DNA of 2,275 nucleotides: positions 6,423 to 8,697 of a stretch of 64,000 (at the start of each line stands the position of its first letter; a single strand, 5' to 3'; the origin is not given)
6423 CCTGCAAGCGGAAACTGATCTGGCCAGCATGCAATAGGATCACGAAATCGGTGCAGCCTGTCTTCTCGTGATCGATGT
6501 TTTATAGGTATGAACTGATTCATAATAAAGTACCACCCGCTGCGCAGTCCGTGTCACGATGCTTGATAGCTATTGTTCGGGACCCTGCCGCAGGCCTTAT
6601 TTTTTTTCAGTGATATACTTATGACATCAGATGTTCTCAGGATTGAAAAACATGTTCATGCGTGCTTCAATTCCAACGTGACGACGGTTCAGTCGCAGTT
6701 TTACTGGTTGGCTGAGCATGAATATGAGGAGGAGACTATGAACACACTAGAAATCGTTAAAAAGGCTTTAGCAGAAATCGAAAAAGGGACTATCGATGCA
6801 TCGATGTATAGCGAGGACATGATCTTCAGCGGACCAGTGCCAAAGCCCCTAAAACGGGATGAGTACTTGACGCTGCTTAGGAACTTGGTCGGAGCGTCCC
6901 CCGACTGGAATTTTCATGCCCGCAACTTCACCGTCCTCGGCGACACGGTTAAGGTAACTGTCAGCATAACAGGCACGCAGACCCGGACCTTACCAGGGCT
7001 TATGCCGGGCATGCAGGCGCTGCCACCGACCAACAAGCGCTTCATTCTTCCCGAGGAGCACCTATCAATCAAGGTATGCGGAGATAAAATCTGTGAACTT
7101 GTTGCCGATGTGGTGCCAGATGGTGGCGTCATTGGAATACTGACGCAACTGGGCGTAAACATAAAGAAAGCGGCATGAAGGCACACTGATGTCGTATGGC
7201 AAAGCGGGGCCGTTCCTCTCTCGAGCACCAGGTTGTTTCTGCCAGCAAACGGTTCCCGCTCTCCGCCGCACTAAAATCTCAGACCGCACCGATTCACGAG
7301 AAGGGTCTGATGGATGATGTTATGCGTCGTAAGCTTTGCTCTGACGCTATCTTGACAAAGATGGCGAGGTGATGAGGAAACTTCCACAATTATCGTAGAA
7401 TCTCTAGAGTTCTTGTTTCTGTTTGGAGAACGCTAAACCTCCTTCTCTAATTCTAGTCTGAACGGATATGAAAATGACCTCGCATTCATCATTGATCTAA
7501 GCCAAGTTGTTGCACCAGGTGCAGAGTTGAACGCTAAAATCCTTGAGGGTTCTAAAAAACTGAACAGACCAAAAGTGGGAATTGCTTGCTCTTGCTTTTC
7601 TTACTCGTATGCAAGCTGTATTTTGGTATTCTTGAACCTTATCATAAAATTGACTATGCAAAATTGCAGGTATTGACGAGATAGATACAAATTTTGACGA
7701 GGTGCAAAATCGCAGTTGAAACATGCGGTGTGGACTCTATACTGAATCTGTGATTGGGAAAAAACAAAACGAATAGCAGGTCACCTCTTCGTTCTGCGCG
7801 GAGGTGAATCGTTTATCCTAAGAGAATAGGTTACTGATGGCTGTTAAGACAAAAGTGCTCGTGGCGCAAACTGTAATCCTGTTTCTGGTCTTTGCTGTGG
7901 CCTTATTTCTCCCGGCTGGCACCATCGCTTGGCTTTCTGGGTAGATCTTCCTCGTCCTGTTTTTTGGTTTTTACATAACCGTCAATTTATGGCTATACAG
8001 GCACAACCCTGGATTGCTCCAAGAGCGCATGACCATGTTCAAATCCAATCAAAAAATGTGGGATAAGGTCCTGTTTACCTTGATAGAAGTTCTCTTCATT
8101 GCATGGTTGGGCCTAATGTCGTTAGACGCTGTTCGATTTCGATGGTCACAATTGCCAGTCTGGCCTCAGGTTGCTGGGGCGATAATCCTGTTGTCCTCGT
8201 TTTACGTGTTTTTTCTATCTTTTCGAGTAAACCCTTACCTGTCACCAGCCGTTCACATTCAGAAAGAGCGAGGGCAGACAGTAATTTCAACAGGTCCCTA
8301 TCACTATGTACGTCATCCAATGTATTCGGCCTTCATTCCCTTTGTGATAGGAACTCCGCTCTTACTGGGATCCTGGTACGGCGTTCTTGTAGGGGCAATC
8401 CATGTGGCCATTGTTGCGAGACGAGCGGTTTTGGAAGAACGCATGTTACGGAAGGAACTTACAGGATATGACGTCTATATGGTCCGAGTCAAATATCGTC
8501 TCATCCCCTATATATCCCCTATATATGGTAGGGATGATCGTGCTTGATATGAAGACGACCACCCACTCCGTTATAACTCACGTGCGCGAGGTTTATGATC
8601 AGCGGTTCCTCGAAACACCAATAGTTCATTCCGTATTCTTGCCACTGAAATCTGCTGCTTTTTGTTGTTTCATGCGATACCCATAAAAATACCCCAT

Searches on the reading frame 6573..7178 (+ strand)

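Call 37: search_protein_families(library=pfam, proteins=[window:6573-7178:+], max_evalue=0.00001)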
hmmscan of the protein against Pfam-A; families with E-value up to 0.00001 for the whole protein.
window:6573-7178:+ (201 aa): 1 family
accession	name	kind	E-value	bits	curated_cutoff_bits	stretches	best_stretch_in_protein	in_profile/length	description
PF12680.13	SnoaL_2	-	8.7e-06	26.7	27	0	76-143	17-77/102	SnoaL-like domain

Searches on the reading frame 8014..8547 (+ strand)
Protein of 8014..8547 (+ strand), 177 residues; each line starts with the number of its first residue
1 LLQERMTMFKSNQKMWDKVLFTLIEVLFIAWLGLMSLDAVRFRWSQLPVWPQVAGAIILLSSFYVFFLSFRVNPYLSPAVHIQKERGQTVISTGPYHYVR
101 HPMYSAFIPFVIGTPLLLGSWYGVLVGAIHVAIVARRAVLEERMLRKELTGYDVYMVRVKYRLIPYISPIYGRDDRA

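Call 37: search_protein_families(library=pfam, proteins=[window:8014-8547:+], max_evalue=0.00001)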
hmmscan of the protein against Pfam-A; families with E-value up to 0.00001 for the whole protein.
window:8014-8547:+ (177 aa): 2 families
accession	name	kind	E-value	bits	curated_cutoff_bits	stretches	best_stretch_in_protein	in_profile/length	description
PF04191.18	PEMT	-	8e-10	39.5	25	1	55-147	6-100/105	Phospholipid methyltransferase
PF04140.19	ICMT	-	3.5e-09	37.4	24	1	81-145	26-93/95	Isoprenylcysteine carboxyl methyltransferase (ICMT) family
